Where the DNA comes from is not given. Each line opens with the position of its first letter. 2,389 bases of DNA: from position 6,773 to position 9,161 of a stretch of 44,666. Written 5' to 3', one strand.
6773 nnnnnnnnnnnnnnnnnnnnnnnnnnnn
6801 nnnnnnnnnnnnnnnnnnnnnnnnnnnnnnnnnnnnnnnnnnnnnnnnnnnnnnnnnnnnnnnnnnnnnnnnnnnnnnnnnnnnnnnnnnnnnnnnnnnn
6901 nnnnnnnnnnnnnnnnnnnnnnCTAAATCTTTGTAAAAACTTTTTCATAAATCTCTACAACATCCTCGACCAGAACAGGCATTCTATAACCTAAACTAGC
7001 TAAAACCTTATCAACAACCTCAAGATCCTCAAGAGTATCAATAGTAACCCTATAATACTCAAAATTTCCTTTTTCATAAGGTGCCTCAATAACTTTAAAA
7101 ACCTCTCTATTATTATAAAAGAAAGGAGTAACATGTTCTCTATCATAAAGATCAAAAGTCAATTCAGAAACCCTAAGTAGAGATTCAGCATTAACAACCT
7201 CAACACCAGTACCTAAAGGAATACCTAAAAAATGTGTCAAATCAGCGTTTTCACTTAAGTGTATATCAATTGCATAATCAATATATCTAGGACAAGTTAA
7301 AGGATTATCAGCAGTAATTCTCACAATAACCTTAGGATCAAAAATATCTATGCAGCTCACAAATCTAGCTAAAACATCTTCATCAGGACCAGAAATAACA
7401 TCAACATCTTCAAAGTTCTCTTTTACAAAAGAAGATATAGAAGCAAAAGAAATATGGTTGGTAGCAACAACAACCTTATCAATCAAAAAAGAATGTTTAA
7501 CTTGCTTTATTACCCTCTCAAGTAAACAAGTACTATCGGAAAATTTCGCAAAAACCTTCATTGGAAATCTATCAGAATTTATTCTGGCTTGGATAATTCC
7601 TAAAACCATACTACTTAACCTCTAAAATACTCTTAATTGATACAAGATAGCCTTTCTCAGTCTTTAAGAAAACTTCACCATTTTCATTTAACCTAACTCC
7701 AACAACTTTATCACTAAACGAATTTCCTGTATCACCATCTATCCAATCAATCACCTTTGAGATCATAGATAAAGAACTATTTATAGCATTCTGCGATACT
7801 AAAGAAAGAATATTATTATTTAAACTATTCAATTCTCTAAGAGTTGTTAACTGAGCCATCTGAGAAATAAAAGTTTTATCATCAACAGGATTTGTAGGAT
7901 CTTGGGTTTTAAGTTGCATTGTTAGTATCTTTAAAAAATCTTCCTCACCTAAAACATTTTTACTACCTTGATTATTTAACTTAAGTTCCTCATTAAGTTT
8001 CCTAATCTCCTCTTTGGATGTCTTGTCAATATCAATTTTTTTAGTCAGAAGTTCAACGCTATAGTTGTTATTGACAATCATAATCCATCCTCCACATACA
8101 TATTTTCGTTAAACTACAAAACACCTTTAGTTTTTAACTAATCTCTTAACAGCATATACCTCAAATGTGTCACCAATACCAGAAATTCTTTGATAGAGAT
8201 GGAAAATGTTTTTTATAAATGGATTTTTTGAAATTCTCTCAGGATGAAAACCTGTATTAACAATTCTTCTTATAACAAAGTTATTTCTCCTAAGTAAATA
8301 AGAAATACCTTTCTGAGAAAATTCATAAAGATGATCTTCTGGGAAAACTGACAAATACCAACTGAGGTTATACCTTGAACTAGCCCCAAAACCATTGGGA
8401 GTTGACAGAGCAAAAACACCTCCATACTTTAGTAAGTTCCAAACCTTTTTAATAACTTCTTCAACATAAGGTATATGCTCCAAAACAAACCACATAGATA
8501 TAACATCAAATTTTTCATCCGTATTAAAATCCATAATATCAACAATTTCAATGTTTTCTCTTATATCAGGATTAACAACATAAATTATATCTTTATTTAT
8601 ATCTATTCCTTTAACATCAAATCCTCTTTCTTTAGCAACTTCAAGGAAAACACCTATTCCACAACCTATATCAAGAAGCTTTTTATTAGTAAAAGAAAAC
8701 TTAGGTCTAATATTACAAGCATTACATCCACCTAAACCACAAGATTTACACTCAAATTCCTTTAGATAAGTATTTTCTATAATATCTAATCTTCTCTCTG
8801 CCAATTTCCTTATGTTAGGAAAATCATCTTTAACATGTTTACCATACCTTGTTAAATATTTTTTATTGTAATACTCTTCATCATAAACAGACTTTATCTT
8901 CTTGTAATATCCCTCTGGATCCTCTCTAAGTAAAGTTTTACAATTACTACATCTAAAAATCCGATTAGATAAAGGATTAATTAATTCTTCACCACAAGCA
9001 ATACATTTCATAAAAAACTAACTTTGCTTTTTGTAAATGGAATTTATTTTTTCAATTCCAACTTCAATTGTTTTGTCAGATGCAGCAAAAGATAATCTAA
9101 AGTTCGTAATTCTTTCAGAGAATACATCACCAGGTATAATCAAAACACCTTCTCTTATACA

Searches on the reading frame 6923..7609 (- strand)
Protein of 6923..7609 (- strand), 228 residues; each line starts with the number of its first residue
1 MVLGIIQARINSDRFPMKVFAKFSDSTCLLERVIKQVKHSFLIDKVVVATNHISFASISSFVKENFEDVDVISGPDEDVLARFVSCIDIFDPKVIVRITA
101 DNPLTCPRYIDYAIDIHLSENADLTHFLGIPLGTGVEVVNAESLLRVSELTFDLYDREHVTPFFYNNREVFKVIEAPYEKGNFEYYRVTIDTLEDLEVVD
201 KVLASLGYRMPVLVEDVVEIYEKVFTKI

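Call 45: search_protein_families(library=pfam, proteins=[window:6923-7609:-], max_evalue=0.001)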
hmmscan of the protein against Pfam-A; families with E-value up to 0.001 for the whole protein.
window:6923-7609:- (228 aa): 1 family
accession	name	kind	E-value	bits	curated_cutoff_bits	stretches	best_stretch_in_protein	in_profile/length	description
PF02348.25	CTP_transf_3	-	1.4e-29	103.9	22.6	1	4-200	2-203/217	Cytidylyltransferase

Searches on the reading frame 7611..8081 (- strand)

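Call 45: search_protein_families(library=pfam, proteins=[window:7611-8081:-], max_evalue=0.001)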
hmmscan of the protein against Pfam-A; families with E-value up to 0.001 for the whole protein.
window:7611-8081:- (156 aa): 1 family
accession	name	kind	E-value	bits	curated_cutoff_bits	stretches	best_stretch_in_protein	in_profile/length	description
PF03963.19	FlgD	-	1.2e-17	64.3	27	1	36-91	18-73/75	Flagellar hook capping protein - N-terminal region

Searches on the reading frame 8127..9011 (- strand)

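Call 45: search_protein_families(library=pfam, proteins=[window:8127-9011:-], max_evalue=0.001)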
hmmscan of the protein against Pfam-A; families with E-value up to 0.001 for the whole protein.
window:8127-9011:- (294 aa): 10 families
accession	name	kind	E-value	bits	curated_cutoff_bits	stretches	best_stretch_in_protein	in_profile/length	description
PF13489.12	Methyltransf_23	-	1.1e-25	90.7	27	1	106-248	20-162/164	Methyltransferase domain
PF08242.18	Methyltransf_12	-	4.8e-13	50.1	30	1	113-200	1-98/98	Methyltransferase domain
PF08241.18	Methyltransf_11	-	5.1e-13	49.9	21.2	1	113-201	1-94/95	Methyltransferase domain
PF13847.12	Methyltransf_31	-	8.4e-11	42.2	27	1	109-206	4-113/145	Methyltransferase domain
PF13649.12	Methyltransf_25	-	2.5e-10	41.3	27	1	113-198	2-97/97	Methyltransferase domain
PF02353.26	CMAS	-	5.6e-05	23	27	1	110-230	64-197/273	Mycolic acid cyclopropane synthetase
PF07021.18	MetW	-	0.00013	22.1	21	1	110-209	15-113/193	Methionine biosynthesis protein MetW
PF03848.20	TehB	-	0.00027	20.9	20.4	1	110-198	32-128/193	Tellurite resistance protein TehB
PF01209.24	Ubie_methyltran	-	0.00034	20.5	20.1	1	108-215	47-167/233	ubiE/COQ5 methyltransferase family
PF01728.25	FtsJ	-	0.00088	19.7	24.1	0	105-168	16-84/181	FtsJ-like methyltransferase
